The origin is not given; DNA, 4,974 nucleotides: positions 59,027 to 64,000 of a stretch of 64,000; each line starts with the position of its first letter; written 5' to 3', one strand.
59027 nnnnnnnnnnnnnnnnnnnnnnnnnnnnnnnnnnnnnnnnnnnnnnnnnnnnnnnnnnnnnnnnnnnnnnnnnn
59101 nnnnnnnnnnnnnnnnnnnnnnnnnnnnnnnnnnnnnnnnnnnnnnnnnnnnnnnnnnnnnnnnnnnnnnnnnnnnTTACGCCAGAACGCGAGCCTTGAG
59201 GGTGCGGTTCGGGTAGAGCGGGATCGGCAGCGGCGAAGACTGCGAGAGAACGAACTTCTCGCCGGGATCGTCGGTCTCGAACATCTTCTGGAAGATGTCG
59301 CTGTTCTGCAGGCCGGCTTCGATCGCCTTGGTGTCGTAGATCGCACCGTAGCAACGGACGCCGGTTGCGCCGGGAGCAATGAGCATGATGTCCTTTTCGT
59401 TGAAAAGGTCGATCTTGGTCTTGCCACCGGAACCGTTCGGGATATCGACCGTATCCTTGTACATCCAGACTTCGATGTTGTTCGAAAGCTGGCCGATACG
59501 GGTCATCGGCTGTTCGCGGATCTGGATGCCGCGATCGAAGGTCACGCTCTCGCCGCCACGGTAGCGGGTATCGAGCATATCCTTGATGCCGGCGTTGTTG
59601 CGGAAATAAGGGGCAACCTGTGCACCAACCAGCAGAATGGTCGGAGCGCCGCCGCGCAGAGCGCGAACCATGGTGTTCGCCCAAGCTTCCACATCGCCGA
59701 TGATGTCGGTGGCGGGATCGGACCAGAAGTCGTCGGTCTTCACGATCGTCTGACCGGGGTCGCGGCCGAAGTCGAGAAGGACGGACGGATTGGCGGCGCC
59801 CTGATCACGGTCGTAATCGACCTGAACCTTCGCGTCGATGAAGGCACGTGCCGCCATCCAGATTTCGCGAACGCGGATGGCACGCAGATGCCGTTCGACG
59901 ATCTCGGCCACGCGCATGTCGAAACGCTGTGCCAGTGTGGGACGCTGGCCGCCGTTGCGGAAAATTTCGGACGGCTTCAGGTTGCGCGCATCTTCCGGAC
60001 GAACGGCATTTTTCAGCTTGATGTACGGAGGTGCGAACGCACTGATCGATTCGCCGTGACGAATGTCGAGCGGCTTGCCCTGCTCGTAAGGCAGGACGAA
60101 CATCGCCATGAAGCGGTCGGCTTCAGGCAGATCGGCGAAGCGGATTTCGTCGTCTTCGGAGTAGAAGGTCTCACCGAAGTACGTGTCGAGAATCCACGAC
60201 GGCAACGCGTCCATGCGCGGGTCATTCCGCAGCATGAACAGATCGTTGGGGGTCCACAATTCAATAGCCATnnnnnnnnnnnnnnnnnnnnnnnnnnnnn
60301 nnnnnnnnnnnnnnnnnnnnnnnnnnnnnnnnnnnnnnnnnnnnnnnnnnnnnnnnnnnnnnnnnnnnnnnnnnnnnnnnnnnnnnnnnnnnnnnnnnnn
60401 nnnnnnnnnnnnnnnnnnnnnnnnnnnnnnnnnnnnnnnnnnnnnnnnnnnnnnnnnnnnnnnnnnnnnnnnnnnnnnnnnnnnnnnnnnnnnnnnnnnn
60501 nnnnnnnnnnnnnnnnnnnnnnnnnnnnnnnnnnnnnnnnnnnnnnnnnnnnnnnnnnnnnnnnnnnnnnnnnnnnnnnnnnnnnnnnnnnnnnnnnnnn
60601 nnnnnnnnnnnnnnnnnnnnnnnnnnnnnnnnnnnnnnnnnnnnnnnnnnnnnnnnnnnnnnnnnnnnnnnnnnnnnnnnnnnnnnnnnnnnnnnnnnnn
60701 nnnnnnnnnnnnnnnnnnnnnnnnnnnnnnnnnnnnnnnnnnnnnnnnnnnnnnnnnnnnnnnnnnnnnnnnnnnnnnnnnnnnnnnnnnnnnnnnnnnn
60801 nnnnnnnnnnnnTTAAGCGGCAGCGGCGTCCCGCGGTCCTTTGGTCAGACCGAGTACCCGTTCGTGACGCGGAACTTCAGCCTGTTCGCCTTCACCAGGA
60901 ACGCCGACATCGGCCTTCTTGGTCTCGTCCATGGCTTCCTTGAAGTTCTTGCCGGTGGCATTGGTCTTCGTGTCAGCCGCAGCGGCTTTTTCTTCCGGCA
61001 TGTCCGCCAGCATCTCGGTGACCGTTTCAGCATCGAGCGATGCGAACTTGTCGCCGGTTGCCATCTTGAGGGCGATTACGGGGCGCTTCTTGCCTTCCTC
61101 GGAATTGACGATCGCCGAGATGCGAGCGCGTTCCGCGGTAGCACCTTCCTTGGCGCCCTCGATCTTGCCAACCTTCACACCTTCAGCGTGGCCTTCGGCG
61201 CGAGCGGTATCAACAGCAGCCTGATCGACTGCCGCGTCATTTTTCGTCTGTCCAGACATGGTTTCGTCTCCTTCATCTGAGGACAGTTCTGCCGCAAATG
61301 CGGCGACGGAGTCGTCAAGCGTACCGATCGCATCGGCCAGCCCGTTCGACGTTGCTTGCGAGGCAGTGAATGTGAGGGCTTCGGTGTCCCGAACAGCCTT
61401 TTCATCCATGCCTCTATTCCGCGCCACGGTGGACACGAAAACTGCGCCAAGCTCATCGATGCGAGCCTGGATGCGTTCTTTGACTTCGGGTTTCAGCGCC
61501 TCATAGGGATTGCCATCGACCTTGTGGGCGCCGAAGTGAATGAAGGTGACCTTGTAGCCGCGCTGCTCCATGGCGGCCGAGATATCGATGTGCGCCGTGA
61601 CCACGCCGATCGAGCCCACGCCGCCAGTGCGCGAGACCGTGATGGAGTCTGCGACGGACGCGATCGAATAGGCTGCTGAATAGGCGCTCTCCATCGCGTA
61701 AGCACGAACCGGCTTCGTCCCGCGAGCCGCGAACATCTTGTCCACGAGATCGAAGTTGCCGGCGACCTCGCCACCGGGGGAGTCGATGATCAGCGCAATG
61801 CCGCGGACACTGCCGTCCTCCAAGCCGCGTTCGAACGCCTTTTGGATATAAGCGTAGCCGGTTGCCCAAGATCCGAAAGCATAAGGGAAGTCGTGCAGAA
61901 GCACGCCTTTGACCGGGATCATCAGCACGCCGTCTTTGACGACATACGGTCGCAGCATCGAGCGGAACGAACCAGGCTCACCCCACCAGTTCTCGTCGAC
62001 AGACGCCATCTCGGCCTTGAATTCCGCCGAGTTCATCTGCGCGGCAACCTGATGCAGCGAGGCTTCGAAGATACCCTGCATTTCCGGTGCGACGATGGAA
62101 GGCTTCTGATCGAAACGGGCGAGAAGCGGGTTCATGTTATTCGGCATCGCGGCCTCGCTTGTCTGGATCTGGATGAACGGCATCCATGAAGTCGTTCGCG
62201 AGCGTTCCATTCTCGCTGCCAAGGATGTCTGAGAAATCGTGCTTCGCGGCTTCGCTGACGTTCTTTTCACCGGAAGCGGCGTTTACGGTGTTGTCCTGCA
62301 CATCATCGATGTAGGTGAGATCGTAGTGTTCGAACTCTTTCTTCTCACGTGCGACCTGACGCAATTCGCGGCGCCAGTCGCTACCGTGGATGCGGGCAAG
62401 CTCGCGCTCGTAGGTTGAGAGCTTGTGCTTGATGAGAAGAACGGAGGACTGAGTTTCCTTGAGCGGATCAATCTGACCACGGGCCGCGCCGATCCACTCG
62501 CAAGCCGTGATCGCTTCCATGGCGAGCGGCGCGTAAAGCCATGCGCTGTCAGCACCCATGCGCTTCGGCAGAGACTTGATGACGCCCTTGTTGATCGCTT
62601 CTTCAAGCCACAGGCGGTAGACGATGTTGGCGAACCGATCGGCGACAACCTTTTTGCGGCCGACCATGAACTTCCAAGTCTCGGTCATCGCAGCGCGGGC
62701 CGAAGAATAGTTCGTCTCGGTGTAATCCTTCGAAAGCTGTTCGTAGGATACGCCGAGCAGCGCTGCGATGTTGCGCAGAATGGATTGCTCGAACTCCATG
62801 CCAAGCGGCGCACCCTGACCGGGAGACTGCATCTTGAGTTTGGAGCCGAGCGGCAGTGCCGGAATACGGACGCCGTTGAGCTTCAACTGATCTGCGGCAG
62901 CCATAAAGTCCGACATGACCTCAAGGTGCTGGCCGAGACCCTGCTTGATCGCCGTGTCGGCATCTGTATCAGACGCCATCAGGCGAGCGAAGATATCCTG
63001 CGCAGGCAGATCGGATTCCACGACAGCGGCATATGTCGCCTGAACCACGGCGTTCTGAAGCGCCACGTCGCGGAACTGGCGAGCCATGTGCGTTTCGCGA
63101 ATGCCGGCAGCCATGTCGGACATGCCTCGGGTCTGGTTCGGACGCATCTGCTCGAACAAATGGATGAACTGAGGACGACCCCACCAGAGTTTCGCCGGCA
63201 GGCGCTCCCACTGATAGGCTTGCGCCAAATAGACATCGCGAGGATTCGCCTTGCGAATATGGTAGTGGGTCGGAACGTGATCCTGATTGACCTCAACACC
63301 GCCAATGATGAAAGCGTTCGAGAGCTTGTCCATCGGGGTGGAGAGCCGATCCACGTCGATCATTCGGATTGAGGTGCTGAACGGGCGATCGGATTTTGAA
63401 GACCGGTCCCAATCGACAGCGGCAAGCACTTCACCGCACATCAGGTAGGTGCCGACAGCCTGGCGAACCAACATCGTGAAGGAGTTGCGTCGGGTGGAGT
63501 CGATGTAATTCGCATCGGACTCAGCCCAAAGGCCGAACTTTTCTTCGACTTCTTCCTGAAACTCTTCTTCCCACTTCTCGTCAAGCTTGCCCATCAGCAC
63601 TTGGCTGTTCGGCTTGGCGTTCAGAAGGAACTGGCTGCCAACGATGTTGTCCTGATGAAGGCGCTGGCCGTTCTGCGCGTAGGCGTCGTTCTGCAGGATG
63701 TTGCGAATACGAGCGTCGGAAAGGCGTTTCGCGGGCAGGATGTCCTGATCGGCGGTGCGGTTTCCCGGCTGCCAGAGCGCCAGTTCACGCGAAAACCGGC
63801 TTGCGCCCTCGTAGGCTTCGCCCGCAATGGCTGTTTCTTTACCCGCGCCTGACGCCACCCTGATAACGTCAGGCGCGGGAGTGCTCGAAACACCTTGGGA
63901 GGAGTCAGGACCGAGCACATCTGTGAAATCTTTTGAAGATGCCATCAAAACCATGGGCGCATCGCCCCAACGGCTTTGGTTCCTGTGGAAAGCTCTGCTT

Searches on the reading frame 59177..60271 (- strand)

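Call 14: search_protein_families(library=phrogs, proteins=[window:59177-60271:-], max_evalue=0.001)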
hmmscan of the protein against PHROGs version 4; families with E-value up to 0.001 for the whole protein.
window:59177-60271:- (364 aa): 5 families
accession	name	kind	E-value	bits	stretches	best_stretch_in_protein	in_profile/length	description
phrog_29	-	head and packaging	7.2e-61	207.6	1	4-363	27-359/439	major head protein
phrog_6020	-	head and packaging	4e-16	59.4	1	27-361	23-339/473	major head protein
phrog_2353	-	head and packaging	6.9e-09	35.9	1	26-332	22-310/481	major head protein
phrog_6281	-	unknown function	1.9e-06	28.7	1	26-173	22-159/209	-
phrog_18489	-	unknown function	0.00015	22.9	1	21-94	19-90/151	-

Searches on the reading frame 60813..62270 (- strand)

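Call 14: search_protein_families(library=phrogs, proteins=[window:60813-62270:-], max_evalue=0.001)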
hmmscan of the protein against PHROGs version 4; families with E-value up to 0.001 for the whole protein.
window:60813-62270:- (485 aa): 6 families
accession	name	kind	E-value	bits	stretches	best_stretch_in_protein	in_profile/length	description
phrog_53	-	head and packaging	4.2e-102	344.2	1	41-464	3-440/583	head maturation protease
phrog_33023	-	unknown function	6.9e-24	85.4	1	131-452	87-398/507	-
phrog_4759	-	unknown function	2e-19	71.1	1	106-239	73-207/209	-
phrog_24209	-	unknown function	1.6e-07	32.2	1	137-179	2-44/49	-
phrog_16406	-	unknown function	2.7e-05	24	1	260-436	386-568/601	-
phrog_17040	-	head and packaging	5.9e-05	24.8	1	374-465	13-100/129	head maturation protease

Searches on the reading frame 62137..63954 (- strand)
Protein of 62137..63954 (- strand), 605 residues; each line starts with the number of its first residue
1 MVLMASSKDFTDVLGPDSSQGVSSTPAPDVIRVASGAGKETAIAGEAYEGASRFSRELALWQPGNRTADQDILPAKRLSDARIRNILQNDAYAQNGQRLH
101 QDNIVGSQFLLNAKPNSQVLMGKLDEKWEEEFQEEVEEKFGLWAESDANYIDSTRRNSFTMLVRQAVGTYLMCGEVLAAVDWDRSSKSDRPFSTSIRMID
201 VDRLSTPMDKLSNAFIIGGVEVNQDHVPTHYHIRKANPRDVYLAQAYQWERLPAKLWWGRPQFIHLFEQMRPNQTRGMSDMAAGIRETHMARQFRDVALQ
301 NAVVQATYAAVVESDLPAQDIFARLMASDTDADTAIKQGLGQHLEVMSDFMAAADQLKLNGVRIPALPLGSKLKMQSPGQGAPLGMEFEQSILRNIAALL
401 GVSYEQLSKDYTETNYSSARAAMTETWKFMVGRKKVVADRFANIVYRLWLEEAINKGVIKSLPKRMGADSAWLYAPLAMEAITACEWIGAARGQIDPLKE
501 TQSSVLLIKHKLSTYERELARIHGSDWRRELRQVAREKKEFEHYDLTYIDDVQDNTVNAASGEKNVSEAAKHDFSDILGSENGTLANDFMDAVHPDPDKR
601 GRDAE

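Call 14: search_protein_families(library=phrogs, proteins=[window:62137-63954:-], max_evalue=0.001)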
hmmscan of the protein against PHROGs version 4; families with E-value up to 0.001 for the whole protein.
window:62137-63954:- (605 aa): 6 families
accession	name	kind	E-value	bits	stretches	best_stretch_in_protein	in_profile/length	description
phrog_21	-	head and packaging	3.8e-125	420.2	1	7-573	11-529/1362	portal protein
phrog_537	-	head and packaging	2.9e-53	181.5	1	309-558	3-216/233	portal protein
phrog_3993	-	unknown function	6.2e-24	86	1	50-219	27-192/195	-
phrog_30178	-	head and packaging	1e-10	42.9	1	41-120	31-110/122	portal protein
phrog_5862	-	unknown function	1.2e-08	35.9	1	495-543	3-50/81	-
phrog_27056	-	unknown function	4.4e-07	30.8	1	48-106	25-83/135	-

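Call 28: find_encoding_contigs(protein=window:62137-63954:-, flank=10000, max_places=4)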
Protein window:62137-63954:- (605 aa): 4 contigs read that carry it; 1 place shown.
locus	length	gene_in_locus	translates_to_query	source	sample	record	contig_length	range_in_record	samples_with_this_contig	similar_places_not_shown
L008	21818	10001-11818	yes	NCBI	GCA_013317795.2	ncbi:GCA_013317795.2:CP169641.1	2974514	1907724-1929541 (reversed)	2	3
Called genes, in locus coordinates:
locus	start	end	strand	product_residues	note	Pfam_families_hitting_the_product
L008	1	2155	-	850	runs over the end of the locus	PF08446:PAS_2, PF01590:GAF, PF00360:PHY, PF07536:HWE_HK, PF07568:HisKA_2 (weak), PF00072:Response_reg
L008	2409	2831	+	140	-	PF01894:YjbQ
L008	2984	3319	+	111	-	-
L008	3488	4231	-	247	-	PF04402:SIMPL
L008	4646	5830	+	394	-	PF13356:Arm-DNA-bind_3, PF14659:Phage_int_SAM_3 (weak), PF22022:Phage_int_M, PF00589:Phage_integrase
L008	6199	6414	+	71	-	PF05930:Phage_AlpA, PF12728:HTH_17 (weak)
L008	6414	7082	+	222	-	PF07278:DUF1441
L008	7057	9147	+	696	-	PF05876:GpA_ATPase, PF20454:GpA_nuclease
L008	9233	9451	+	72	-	-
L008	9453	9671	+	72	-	-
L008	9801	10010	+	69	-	PF02831:gpW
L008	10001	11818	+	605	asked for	PF05136:Phage_portal_2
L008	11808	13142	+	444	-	PF01343:Peptidase_S49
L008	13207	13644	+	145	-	PF02924:HDPD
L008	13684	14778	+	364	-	PF03864:Phage_cap_E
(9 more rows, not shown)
